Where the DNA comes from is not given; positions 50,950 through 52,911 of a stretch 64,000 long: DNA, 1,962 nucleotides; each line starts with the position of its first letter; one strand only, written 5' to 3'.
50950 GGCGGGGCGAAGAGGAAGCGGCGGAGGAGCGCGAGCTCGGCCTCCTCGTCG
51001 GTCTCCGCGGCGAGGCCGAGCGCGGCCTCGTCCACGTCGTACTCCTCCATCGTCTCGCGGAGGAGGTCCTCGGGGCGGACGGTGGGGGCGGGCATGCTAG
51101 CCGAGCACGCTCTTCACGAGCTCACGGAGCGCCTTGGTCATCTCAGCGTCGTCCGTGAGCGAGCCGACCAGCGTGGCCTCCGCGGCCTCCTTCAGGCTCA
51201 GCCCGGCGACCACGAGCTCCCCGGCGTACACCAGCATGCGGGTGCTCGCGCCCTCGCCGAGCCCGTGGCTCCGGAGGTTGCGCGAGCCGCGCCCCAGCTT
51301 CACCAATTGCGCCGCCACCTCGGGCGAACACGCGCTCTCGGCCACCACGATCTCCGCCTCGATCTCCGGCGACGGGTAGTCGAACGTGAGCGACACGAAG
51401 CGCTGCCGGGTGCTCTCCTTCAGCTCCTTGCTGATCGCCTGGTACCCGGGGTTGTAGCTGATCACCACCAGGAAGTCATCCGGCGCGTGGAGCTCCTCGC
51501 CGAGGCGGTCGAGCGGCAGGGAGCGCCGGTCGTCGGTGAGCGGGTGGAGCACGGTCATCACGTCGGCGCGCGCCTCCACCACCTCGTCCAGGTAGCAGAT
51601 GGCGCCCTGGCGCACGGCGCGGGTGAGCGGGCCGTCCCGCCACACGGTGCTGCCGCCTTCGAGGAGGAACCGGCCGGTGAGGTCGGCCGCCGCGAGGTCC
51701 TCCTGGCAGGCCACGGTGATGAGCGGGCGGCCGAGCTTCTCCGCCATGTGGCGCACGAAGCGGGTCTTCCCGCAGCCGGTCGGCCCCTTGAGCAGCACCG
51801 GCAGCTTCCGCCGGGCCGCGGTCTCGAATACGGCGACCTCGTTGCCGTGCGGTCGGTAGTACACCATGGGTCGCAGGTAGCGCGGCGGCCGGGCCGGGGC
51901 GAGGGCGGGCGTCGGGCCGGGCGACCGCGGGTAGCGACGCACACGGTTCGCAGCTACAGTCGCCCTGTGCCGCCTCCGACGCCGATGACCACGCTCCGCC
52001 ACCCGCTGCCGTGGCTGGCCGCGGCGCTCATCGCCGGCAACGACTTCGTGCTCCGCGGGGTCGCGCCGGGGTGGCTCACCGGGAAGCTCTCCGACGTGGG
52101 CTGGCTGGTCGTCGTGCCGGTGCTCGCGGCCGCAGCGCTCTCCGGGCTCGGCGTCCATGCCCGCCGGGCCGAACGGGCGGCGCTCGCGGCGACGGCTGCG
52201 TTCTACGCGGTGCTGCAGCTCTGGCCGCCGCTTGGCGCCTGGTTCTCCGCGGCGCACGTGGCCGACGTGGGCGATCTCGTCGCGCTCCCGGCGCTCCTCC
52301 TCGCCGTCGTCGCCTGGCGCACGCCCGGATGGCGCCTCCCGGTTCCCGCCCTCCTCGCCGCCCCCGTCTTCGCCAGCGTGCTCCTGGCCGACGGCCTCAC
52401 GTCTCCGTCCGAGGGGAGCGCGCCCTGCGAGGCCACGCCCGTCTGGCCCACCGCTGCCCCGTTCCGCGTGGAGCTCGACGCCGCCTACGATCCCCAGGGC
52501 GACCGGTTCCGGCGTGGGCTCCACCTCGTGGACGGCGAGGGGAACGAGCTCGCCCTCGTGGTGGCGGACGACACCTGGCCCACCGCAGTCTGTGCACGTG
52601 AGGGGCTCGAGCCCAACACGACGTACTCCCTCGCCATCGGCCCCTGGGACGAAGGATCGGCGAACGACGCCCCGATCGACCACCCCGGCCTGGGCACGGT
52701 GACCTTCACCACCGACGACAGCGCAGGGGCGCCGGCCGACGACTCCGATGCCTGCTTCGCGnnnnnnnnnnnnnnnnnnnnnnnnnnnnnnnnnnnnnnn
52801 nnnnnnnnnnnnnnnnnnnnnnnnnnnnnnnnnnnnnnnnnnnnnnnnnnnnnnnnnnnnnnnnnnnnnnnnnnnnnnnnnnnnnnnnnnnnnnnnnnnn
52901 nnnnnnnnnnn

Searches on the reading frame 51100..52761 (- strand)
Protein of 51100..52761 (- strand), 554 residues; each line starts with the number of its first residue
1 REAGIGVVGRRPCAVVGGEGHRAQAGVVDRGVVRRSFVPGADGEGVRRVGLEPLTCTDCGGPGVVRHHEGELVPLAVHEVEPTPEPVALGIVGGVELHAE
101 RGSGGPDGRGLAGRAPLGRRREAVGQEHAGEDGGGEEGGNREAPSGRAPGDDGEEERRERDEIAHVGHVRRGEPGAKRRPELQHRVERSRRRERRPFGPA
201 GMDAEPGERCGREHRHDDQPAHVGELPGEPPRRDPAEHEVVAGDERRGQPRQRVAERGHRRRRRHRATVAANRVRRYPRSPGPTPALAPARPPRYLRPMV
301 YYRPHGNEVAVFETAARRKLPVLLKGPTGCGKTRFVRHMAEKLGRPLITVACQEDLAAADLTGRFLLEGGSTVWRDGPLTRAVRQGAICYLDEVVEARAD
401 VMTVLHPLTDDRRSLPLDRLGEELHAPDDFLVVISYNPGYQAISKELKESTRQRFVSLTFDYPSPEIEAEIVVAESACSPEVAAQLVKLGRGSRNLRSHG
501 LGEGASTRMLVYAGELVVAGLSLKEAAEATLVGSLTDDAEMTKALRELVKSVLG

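Call 30: search_protein_families(library=pfam, proteins=[window:51100-52761:-], max_evalue=0.001)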
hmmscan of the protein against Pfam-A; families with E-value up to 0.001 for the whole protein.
window:51100-52761:- (554 aa): 9 families
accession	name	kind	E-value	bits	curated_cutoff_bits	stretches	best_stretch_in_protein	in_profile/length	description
PF07728.20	AAA_5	-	3.9e-35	121.3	22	1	321-455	1-139/139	AAA domain (dynein-related subfamily)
PF08406.16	CbbQ_C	-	3.8e-27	94.7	20.6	1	468-551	1-84/85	CbbQ/NirQ/NorQ C-terminal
PF07726.17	AAA_3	-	2.8e-05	24.5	27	1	322-456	2-130/131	ATPase family associated with various cellular activities (AAA)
PF01078.27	Mg_chelatase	-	9.4e-05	22.3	20.3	0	367-447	90-167/207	Magnesium chelatase, subunit ChlI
PF12774.13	AAA_6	-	0.00013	21.5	25.2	0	315-361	28-74/327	Hydrolytic ATP binding site of dynein motor region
PF00004.35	AAA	-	0.00026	21.9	21.2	1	322-356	1-35/131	ATPase family associated with various cellular activities (AAA)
PF13191.12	AAA_16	-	0.00069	20.6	32.6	0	313-356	17-62/167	AAA ATPase domain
PF00158.32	Sigma54_activat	-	0.00069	19.8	20.2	0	311-436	14-141/168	Sigma-54 interaction domain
PF07724.20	AAA_2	-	0.00076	20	27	0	321-413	5-103/166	AAA domain (Cdc48 subfamily)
